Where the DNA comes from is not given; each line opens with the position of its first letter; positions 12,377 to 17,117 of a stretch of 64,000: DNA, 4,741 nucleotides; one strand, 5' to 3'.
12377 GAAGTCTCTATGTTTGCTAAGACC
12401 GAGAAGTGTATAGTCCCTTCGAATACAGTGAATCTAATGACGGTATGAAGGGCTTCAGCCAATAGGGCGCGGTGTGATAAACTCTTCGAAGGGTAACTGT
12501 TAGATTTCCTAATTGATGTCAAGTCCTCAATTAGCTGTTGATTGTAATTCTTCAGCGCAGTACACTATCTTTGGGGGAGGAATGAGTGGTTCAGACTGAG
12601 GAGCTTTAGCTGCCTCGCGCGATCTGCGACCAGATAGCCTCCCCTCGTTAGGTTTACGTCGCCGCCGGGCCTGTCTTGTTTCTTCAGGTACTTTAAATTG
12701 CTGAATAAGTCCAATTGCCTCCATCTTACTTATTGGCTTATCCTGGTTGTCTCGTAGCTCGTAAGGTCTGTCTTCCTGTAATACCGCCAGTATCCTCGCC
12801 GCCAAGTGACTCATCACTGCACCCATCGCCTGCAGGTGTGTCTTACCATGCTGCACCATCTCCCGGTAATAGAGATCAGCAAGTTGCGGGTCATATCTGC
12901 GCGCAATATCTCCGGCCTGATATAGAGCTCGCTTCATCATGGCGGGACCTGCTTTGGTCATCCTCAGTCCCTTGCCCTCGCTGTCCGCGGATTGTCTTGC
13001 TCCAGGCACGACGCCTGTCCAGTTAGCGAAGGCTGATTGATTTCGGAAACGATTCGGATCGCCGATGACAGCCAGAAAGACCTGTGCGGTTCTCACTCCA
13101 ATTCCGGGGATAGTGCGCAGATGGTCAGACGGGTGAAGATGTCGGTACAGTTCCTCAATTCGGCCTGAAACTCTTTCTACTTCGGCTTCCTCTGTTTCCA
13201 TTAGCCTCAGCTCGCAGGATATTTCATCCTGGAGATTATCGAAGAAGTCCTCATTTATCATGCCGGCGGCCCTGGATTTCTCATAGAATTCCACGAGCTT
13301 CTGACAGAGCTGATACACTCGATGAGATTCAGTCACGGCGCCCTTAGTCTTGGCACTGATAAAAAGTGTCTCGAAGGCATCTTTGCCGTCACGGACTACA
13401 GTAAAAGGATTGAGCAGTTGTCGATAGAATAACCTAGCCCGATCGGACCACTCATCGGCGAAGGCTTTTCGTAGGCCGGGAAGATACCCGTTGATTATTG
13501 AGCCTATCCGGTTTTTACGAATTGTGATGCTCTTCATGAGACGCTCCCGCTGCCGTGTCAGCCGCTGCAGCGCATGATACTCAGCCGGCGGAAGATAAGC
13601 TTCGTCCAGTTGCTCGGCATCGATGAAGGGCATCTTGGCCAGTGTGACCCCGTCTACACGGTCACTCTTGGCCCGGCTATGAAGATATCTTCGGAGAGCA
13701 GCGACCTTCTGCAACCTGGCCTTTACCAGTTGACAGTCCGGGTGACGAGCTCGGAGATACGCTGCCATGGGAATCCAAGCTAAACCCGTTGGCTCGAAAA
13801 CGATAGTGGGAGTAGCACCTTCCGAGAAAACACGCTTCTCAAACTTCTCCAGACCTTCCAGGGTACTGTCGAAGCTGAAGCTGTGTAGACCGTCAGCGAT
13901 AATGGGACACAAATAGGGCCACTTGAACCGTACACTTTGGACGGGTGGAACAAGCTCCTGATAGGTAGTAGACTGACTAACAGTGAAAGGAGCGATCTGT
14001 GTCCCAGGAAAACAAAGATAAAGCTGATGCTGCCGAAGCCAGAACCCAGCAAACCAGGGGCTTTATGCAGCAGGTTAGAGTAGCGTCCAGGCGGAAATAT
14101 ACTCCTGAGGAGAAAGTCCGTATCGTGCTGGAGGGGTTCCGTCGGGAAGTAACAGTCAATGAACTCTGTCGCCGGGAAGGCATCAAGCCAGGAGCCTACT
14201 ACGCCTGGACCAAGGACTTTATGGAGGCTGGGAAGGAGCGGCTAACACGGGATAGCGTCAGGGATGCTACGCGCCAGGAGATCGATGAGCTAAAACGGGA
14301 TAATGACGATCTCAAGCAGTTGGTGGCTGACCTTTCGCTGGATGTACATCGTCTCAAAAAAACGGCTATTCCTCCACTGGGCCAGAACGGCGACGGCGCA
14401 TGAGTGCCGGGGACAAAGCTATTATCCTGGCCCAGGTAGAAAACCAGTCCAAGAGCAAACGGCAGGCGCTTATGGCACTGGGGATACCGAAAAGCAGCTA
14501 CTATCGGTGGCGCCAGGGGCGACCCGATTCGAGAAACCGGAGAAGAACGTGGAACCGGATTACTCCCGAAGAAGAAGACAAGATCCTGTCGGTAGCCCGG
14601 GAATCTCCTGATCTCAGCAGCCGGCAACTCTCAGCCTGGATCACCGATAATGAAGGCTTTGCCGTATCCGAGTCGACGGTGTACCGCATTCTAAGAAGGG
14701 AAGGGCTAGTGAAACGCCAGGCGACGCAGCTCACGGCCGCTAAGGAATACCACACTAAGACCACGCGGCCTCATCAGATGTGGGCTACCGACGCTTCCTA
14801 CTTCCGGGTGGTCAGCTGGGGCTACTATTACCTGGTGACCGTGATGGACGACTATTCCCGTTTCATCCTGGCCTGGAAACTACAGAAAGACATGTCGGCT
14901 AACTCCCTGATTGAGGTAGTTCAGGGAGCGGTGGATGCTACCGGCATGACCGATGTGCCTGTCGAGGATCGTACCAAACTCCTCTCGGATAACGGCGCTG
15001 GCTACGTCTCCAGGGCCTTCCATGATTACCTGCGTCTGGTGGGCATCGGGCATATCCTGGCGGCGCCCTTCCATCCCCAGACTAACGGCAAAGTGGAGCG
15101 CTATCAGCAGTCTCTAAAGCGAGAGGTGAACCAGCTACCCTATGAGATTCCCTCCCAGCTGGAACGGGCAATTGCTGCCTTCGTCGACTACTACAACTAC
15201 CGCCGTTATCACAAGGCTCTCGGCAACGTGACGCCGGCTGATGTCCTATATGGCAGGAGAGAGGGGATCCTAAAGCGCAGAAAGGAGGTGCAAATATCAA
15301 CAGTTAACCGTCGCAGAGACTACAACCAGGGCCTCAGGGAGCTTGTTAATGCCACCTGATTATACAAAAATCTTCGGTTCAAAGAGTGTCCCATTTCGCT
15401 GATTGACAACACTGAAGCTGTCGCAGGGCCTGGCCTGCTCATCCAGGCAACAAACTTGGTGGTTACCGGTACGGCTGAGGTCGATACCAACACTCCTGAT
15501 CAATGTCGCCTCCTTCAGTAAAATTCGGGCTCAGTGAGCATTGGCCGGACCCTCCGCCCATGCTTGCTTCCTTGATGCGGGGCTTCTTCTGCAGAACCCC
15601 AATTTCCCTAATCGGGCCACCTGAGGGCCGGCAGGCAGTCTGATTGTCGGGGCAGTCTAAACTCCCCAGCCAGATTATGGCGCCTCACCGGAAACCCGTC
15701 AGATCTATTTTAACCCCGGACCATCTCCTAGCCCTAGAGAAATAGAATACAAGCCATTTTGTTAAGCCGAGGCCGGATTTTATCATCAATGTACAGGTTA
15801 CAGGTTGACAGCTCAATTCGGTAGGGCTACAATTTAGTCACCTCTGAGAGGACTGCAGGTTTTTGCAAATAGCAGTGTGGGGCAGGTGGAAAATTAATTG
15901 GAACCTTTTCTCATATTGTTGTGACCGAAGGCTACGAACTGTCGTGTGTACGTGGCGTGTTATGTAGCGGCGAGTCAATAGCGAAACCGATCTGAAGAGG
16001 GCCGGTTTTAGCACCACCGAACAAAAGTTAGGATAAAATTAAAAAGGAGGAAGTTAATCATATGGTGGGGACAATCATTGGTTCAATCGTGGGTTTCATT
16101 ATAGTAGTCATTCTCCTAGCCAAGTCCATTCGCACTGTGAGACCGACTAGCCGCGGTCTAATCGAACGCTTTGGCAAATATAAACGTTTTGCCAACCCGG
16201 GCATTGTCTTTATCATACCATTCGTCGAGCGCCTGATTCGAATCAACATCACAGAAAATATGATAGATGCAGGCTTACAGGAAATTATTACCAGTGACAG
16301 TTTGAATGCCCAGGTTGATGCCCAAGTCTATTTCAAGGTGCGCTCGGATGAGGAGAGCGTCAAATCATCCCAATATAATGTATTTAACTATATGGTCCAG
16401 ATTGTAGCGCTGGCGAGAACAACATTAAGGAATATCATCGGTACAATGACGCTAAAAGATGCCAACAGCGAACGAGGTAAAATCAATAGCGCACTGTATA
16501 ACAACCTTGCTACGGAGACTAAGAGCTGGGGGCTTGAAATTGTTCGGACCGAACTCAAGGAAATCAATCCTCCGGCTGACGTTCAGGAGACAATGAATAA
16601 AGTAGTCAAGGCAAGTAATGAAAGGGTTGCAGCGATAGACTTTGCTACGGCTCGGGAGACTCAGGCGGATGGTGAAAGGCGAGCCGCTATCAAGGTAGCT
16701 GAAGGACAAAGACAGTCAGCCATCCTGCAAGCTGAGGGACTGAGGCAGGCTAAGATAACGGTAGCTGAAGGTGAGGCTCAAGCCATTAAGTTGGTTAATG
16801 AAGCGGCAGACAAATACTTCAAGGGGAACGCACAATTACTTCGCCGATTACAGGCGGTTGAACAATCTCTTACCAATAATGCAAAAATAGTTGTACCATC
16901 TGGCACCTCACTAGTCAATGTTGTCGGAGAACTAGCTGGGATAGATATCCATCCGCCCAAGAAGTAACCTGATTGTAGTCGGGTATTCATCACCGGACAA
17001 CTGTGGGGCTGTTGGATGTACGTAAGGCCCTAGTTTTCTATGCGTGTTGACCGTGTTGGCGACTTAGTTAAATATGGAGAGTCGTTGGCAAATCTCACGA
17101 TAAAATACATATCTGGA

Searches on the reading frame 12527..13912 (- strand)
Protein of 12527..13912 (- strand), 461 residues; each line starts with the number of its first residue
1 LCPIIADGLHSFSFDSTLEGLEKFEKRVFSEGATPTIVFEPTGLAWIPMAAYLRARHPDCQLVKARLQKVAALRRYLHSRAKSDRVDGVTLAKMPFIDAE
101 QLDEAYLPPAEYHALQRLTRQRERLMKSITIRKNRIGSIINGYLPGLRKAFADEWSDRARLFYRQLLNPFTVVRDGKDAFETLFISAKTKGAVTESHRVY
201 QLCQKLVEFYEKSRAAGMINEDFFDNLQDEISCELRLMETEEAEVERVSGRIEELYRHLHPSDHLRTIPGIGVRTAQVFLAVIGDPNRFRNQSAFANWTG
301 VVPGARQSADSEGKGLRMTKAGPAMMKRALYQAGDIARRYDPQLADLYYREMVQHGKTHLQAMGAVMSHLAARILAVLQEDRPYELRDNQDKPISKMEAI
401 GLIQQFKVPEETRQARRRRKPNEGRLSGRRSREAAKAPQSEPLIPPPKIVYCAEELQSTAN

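Call 34: search_protein_families(library=pfam, proteins=[window:12527-13912:-], max_evalue=0.00001)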
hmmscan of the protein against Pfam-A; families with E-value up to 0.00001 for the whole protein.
window:12527-13912:- (461 aa): 2 families
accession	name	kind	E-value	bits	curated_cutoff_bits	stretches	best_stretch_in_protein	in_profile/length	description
PF02371.22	Transposase_20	-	1.1e-22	80.6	21.3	1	263-348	2-86/87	Transposase IS116/IS110/IS902 family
PF01548.23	DEDD_Tnp_IS110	-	2.1e-16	60.5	29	1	9-145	22-155/155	Transposase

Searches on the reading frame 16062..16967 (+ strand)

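Call 35: search_protein_families(library=pfam, proteins=[window:16062-16967:+], max_evalue=0.00001)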
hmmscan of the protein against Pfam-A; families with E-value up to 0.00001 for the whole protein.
window:16062-16967:+ (301 aa): 1 family
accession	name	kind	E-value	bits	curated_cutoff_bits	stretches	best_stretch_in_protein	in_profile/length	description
PF01145.31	Band_7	-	1e-34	120.6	23.6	1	25-196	2-173/176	SPFH domain / Band 7 family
